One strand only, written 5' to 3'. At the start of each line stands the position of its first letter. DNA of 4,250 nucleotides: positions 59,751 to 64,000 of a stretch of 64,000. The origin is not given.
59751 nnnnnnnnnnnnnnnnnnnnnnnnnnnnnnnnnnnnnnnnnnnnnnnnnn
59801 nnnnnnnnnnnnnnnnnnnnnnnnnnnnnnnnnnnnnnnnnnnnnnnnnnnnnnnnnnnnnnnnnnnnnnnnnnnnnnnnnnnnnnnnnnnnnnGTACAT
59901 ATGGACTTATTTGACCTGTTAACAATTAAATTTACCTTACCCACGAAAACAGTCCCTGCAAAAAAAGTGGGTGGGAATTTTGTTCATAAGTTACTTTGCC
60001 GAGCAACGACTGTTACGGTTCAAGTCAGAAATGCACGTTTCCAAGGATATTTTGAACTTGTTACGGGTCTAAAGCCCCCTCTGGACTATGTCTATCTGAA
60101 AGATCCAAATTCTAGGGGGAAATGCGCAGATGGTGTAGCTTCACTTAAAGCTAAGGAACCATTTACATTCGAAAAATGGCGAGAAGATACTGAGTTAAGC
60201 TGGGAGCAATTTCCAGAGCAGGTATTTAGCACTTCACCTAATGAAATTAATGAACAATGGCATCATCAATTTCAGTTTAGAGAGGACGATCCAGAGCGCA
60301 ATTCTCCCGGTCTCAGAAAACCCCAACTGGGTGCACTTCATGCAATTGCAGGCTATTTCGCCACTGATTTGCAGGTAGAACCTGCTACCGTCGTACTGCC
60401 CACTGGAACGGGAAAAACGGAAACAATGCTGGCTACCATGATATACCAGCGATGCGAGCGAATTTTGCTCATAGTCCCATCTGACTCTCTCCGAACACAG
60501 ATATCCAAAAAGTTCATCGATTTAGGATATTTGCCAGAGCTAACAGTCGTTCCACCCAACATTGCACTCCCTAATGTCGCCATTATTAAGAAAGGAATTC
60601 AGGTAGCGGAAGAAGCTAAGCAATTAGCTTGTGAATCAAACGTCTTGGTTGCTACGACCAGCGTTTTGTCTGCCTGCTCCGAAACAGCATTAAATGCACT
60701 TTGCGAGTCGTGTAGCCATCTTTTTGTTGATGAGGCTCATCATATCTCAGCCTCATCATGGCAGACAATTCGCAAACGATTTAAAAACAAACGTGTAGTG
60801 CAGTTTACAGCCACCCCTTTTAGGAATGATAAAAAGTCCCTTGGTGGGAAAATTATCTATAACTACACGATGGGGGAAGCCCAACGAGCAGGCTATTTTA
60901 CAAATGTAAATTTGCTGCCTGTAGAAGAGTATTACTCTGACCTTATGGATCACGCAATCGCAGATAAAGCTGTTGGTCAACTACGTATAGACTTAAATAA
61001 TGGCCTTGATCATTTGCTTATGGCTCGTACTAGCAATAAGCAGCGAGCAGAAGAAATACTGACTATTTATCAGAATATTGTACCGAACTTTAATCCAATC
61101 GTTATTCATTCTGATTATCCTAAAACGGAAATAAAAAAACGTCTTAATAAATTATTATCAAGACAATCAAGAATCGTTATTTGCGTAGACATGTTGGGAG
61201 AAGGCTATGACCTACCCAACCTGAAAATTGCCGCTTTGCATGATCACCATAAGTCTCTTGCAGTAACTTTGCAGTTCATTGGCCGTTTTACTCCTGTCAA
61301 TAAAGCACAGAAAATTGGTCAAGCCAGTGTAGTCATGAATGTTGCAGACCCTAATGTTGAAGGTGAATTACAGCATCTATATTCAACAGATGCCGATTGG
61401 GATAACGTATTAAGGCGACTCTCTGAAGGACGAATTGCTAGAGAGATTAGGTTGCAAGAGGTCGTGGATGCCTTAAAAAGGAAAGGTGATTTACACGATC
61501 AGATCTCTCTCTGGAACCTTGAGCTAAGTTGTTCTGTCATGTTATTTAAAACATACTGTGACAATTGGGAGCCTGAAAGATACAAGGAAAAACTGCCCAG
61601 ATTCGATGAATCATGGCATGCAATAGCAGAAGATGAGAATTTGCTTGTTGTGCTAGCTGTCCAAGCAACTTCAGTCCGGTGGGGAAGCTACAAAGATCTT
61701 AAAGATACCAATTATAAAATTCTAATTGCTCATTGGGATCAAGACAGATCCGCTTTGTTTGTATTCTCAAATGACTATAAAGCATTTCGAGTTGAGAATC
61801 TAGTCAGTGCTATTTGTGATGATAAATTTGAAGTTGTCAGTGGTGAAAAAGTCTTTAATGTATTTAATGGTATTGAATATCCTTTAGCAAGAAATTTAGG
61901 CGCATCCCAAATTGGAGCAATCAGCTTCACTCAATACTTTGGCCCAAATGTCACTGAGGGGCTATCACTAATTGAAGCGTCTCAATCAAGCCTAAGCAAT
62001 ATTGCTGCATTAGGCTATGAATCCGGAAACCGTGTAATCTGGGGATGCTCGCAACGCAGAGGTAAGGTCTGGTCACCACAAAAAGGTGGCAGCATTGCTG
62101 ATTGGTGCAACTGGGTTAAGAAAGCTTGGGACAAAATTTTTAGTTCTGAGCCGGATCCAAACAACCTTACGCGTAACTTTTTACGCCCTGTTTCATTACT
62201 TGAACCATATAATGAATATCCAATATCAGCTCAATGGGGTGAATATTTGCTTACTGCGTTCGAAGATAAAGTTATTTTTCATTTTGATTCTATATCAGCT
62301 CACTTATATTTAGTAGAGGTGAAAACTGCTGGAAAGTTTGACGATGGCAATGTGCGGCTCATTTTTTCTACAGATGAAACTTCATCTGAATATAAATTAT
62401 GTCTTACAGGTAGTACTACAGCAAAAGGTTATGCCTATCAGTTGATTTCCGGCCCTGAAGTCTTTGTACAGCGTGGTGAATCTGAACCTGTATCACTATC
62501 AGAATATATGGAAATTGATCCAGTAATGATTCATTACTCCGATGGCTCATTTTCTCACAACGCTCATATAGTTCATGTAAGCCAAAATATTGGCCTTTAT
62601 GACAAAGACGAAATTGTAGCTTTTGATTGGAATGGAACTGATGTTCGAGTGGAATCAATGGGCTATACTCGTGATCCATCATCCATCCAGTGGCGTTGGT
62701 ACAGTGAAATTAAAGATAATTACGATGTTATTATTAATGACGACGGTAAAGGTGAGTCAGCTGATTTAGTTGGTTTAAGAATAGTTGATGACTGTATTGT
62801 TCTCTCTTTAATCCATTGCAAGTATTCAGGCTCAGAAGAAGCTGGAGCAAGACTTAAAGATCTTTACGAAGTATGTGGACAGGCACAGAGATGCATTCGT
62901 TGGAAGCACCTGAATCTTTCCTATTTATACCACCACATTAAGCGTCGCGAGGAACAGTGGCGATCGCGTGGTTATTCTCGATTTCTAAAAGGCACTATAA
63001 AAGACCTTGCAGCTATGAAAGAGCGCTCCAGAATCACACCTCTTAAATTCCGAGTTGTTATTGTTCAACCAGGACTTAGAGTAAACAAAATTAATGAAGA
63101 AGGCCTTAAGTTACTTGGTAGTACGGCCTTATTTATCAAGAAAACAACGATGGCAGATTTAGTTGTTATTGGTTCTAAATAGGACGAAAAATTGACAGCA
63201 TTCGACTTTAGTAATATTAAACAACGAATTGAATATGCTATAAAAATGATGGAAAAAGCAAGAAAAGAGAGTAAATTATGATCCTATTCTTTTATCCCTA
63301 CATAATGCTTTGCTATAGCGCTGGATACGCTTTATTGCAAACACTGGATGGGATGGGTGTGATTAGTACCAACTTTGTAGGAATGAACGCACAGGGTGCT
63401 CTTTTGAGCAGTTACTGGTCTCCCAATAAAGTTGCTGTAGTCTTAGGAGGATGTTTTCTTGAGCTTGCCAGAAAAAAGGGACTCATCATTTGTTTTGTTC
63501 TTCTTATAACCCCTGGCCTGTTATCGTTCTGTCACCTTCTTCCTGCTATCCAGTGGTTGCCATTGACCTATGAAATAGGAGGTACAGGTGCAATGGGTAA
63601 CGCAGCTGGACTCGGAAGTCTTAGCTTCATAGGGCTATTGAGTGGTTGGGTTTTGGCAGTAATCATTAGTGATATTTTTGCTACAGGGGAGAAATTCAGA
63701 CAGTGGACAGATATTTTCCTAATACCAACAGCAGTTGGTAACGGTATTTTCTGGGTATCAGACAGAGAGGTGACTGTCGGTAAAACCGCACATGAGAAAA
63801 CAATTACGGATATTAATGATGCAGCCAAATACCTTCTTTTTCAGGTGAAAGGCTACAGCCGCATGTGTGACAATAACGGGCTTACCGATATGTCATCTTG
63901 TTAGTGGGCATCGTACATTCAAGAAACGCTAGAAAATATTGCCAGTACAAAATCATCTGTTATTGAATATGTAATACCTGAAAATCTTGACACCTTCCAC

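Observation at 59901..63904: Helicase-(nuclease?) giant gene plus membrane protein fused onto the 3-prime end of a type I R-M operon: candidate uncharacterised defence module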

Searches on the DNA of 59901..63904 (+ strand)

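Call 9: search_dna_similar(query=window:59901-63904:+, collection=ecoli_genomes, mode=near, max_rows=15)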
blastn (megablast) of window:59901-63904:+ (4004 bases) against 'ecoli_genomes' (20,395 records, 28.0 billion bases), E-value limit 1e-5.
Records with a match: 15; places in all: 16; records where one place covers at least 80% of the query: 14.
Genomes with a match: 15 of 5426; with a place that covers at least 80% of the query: 14. Places per genome that has any: lowest 1, median 1, highest 2. On chromosomes: 15 places; on plasmids: 1.
Best place of each record, by identity: 95-99% 14; 80-90% 1.
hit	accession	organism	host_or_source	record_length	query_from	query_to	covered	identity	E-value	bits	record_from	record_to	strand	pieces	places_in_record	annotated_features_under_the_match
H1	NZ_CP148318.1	Escherichia coli strain Z1323MEC0001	Mammal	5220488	1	4004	100%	97.6%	0e+0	6856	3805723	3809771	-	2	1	DEAD/DEAH box helicase | hypothetical protein (x2)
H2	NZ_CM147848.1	Escherichia coli strain 52F4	Calf of Bos taurus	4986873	1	4004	100%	97.5%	0e+0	6850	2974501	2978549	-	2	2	DEAD/DEAH box helicase | hypothetical protein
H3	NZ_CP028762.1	Escherichia coli strain A12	Sheep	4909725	1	4004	100%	97.5%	0e+0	6845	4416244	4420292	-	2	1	DEAD/DEAH box helicase | hypothetical protein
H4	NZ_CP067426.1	Escherichia coli O22:H8 strain 154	Rectal swab of live bovine cattle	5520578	1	4004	100%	97.5%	0e+0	6839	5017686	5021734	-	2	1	DEAD/DEAH box helicase | hypothetical protein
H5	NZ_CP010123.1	Escherichia coli strain C5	cow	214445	1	4004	100%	97.5%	0e+0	6839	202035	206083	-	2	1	DEAD/DEAH box helicase | hypothetical protein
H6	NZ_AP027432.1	Escherichia coli strain EC581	Sus scrofa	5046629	1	4004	100%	97.5%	0e+0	6839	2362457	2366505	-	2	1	DEAD/DEAH box helicase | hypothetical protein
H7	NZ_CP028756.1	Escherichia coli strain A19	Vampire bat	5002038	1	4001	100%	97.6%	0e+0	6850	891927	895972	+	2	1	DEAD/DEAH box helicase | hypothetical protein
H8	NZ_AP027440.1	Escherichia coli strain EC556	Sus scrofa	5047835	1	4001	100%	97.5%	0e+0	6839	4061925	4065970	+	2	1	DEAD/DEAH box helicase | hypothetical protein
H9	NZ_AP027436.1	Escherichia coli strain EC571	Sus scrofa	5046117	1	4001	100%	97.5%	0e+0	6839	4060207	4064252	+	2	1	DEAD/DEAH box helicase | hypothetical protein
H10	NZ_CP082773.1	Escherichia coli O99:H6 strain CU42ET-1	Homo sapiens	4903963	1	4004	100%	97.1%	0e+0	6751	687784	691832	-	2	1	DEAD/DEAH box helicase | hypothetical protein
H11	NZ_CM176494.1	Escherichia coli strain Eco_24-2013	canine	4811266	1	4001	100%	96.7%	0e+0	6662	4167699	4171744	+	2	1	DEAD/DEAH box helicase | hypothetical protein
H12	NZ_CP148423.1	Escherichia coli strain Z1323CEC0015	Chicken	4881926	1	4001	100%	96.0%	0e+0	6511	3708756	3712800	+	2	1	DEAD/DEAH box helicase | hypothetical protein (x2)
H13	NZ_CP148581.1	Escherichia coli strain Z1322HEC0002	Homo sapiens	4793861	1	4001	100%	95.5%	0e+0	6396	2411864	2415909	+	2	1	DEAD/DEAH box helicase | hypothetical protein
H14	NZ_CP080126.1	Escherichia coli strain PK8568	chicken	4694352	1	4001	100%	95.5%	0e+0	6397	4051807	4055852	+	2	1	DEAD/DEAH box helicase | hypothetical protein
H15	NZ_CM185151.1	Escherichia coli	Human feces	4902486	2919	3360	11%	88.5%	1e-147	534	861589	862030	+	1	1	hypothetical protein (x2)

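Call 10: search_dna_similar(query=window:59901-63904:+, collection=plasmids, mode=near, max_rows=15)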
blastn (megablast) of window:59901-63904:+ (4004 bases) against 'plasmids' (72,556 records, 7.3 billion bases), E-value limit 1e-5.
Records with a match: 2; places in all: 2; records where one place covers at least 80% of the query: 2.
Best place of each record, by identity: 95-99% 2.
By first word of the organism name: Escherichia 1; Klebsiella 1.
By predicted mobility (MOB-suite, as given by PLSDB): conjugative 1; non-mobilizable 1.
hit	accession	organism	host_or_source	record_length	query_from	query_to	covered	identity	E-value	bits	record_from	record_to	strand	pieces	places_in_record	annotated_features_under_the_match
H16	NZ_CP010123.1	Escherichia coli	cow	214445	1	4004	100%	97.5%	0e+0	6839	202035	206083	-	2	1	DEAD/DEAH box helicase family protein | hypothetical protein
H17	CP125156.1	Klebsiella pneumoniae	-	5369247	13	4004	100%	95.1%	0e+0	6310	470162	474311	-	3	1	hypothetical protein (x2) | DEAD/DEAH box helicase family protein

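Call 11: get_annotated_region(hit=H1, flank=12000)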
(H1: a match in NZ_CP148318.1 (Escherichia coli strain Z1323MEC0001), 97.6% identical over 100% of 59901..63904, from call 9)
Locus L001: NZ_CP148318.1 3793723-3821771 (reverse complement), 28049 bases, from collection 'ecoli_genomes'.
description: Escherichia coli strain Z1323MEC0001 chromosome, complete genome
organism: Escherichia coli strain Z1323MEC0001 (NCBI taxid 562)
replicon: chromosome; assembly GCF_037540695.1
host: Mammal; source: -; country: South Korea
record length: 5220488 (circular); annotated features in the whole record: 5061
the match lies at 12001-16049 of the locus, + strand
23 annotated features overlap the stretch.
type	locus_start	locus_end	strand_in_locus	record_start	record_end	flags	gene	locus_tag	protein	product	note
CDS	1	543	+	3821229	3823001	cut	-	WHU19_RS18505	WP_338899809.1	ShlB/FhaC/HecB family hemolysin secretion/activation protein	-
CDS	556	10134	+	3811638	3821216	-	cdiA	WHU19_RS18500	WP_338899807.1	contact-dependent inhibition effector tRNA nuclease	-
CDS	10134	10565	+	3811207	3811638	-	-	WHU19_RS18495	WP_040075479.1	hypothetical protein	-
CDS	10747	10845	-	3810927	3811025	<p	-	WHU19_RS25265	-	transposase domain-containing protein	incomplete; partial in the middle of a contig; missing N-terminus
CDS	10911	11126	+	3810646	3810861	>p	-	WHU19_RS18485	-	type I restriction-modification enzyme R subunit C-terminal domain-containing protein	incomplete; partial in the middle of a contig; missing N-terminus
CDS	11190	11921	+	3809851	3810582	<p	-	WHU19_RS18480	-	type I restriction-modification system subunit M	incomplete; partial in the middle of a contig; missing C-terminus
CDS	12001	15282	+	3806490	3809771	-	-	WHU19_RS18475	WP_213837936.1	DEAD/DEAH box helicase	-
CDS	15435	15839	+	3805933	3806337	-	-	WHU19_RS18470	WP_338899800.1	hypothetical protein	-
CDS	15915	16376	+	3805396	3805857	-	-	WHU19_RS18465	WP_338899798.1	hypothetical protein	-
CDS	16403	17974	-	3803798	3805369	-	tnpC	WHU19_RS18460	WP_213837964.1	IS66 family transposase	-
CDS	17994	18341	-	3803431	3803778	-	tnpB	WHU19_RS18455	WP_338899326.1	IS66 family insertion sequence element accessory protein TnpB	TnpB, as the term is used for proteins encoded by IS66 family insertion elements, is considered an accessory protein, ...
CDS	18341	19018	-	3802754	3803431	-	tnpA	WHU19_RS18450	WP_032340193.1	IS66-like element accessory protein TnpA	-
CDS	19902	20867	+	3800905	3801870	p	-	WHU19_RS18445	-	5'-nucleotidase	internal stop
CDS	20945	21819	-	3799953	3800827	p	-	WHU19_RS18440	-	phosphorothioated DNA-binding restriction endonuclease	frameshifted; internal stop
CDS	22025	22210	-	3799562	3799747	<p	-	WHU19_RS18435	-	integrase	incomplete; partial in the middle of a contig; missing N-terminus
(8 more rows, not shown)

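Call 12: get_annotated_region(hit=H13, flank=12000)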
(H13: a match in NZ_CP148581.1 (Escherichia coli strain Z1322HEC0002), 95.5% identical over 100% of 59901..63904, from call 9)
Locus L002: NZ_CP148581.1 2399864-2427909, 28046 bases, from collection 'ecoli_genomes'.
description: Escherichia coli strain Z1322HEC0002 chromosome, complete genome
organism: Escherichia coli strain Z1322HEC0002 (NCBI taxid 562)
replicon: chromosome; assembly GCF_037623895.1
host: Homo sapiens; source: -; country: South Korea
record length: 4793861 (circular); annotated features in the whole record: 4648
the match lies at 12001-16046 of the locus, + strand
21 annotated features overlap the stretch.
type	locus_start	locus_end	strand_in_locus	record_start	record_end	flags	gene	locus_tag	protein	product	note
CDS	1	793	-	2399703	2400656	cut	-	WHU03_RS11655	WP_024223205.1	hypothetical protein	-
CDS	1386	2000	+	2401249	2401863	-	-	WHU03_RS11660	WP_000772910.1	inovirus Gp2 family protein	-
CDS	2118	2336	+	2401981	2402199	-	-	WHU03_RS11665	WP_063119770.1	helix-turn-helix transcriptional regulator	-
CDS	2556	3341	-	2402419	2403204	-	-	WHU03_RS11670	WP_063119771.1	hypothetical protein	-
CDS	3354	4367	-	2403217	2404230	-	-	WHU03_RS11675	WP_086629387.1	GTPase family protein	-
CDS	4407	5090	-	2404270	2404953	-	-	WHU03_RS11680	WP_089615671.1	WYL domain-containing protein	-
CDS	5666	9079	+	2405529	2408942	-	-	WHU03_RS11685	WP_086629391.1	DEAD/DEAH box helicase family protein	-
CDS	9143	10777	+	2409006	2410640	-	-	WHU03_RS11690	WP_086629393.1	type I restriction-modification system subunit M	-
CDS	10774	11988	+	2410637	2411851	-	-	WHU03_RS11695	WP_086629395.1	restriction endonuclease subunit S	-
CDS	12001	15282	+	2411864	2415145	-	-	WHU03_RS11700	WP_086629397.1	DEAD/DEAH box helicase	-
CDS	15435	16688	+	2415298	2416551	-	-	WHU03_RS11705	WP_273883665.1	hypothetical protein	-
CDS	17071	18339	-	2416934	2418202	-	-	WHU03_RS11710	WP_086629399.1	tyrosine-type recombinase/integrase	-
tRNA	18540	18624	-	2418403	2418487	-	-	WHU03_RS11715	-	tRNA-Leu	-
CDS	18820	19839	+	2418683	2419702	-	ahr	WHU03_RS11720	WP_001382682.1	NADPH-dependent aldehyde reductase Ahr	-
CDS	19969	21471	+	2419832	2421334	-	yjgR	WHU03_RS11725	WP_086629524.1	helicase HerA-like C-terminal domain-containing protein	-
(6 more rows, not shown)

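Call 39: get_annotated_region(hit=H7, flank=12000)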
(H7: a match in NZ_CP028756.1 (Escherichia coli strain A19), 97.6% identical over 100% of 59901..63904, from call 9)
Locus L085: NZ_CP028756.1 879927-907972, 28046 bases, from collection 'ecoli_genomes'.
description: Escherichia coli strain A19 chromosome, complete genome
organism: Escherichia coli strain A19 (NCBI taxid 562)
replicon: chromosome; assembly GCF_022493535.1
host: Vampire bat; source: feces; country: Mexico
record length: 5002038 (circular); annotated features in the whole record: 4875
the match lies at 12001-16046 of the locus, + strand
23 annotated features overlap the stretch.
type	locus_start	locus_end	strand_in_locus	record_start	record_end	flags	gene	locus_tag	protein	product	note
CDS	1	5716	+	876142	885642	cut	cdiA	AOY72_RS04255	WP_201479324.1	contact-dependent inhibition effector tRNA nuclease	-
CDS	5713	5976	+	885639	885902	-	-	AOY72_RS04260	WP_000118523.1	hypothetical protein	-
CDS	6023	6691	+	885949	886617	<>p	-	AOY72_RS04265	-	VENN motif pre-toxin domain-containing protein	incomplete; partial in the middle of a contig; missing N-terminus and C-terminus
CDS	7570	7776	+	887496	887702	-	-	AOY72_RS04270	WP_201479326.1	hypothetical protein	-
CDS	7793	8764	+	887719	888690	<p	-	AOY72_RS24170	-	CdiA family toxin C-terminal domain-containing protein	internal stop; incomplete; partial in the middle of a contig; missing N-terminus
CDS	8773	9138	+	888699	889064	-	cdiI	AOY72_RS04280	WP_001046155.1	ribonuclease toxin immunity protein CdiI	-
CDS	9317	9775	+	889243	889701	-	tnpA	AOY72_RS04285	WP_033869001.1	IS200/IS605-like element IS200C family transposase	-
CDS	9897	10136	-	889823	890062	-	-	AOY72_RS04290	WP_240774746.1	type I toxin-antitoxin system SymE family toxin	-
CDS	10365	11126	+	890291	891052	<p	-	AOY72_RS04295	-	type I restriction-modification enzyme R subunit C-terminal domain-containing protein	incomplete; partial in the middle of a contig; missing N-terminus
CDS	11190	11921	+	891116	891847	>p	-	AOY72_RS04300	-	type I restriction-modification system subunit M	incomplete; partial in the middle of a contig; missing C-terminus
CDS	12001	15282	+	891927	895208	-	-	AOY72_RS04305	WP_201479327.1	DEAD/DEAH box helicase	-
CDS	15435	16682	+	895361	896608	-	-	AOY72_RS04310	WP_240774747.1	hypothetical protein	-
CDS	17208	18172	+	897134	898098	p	-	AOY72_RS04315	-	5'-nucleotidase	frameshifted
CDS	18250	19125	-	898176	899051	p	-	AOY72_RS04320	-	phosphorothioated DNA-binding restriction endonuclease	internal stop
CDS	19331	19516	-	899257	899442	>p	-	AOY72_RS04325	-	integrase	incomplete; partial in the middle of a contig; missing N-terminus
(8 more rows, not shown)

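Call 40: get_annotated_region(hit=H10, flank=12000)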
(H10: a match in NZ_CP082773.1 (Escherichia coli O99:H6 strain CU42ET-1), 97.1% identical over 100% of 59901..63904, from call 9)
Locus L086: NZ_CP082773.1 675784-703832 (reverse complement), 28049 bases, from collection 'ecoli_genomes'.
description: Escherichia coli O99:H6 strain CU42ET-1 chromosome, complete genome
organism: Escherichia coli O99:H6 strain CU42ET-1 (NCBI taxid 2874051)
replicon: chromosome; assembly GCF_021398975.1
host: Homo sapiens; source: stool; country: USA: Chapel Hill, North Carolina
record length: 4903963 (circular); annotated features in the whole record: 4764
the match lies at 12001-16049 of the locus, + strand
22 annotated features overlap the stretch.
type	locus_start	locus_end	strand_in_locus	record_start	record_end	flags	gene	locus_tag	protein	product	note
CDS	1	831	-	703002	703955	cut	-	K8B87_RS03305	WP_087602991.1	hypothetical protein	-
CDS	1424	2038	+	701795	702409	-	-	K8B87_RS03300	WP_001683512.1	inovirus Gp2 family protein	-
CDS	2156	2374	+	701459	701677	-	-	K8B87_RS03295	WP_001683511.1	helix-turn-helix transcriptional regulator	-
CDS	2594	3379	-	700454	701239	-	-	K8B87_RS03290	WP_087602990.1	hypothetical protein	-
CDS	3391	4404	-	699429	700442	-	-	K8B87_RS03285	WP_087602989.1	GTPase family protein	-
CDS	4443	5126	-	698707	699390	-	-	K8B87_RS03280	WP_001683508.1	WYL domain-containing protein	-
CDS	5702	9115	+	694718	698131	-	-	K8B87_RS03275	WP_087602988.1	DEAD/DEAH box helicase family protein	-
CDS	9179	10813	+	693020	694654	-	-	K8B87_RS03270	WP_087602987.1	type I restriction-modification system subunit M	-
CDS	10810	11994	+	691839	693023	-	-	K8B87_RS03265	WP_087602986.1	restriction endonuclease subunit S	-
CDS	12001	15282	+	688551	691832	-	-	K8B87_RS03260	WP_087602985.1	DEAD/DEAH box helicase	-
CDS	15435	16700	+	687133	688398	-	-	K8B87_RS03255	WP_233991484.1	hypothetical protein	-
CDS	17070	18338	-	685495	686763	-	-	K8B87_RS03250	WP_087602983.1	tyrosine-type recombinase/integrase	-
tRNA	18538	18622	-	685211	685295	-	-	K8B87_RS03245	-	tRNA-Leu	-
CDS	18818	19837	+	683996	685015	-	ahr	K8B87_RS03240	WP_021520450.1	NADPH-dependent aldehyde reductase Ahr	-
CDS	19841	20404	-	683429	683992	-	idnK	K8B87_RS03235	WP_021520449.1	gluconokinase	-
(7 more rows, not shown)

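Call 41: get_annotated_region(hit=H17, flank=12000)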
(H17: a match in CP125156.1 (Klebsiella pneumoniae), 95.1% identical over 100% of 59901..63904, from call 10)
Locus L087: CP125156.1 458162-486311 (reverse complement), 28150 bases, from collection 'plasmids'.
description: Klebsiella pneumoniae strain 176 plasmid unnamed2, complete sequence
organism: Klebsiella pneumoniae (NCBI taxid 573)
taxonomy: Bacteria; Pseudomonadota; Gammaproteobacteria; Enterobacterales; Enterobacteriaceae; Klebsiella; Klebsiella pneumoniae
host: -; source: -; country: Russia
typing (MOB-suite, as given by PLSDB): non-mobilizable; mating-pair formation MPF_T
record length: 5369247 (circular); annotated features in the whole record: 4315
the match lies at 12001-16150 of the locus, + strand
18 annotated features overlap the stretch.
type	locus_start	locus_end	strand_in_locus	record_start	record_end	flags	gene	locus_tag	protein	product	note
CDS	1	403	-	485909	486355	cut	-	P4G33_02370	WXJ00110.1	antirestriction protein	-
CDS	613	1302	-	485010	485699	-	-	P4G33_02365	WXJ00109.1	hypothetical protein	-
CDS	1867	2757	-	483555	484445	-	-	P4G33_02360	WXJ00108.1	50S ribosome-binding GTPase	-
CDS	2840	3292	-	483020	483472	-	-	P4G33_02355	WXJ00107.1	hypothetical protein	-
CDS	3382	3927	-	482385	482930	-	-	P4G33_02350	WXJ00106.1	hypothetical protein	-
CDS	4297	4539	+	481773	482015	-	-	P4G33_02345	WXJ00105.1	AlpA family phage regulatory protein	-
CDS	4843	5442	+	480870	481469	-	-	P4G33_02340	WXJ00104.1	inovirus-type Gp2 protein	-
CDS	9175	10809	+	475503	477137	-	-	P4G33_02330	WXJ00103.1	class I SAM-dependent DNA methyltransferase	-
CDS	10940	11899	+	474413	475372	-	-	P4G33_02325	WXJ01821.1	restriction endonuclease subunit S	-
CDS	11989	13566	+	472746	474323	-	-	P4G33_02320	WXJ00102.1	DEAD/DEAH box helicase family protein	-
CDS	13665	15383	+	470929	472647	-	-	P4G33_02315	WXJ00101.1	hypothetical protein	-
CDS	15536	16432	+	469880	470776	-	-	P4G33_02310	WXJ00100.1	hypothetical protein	-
CDS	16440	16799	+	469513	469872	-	-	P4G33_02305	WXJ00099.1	hypothetical protein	-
CDS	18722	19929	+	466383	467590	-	-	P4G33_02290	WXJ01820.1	IS3 family transposase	-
CDS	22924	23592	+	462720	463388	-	-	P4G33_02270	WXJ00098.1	carbonic anhydrase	-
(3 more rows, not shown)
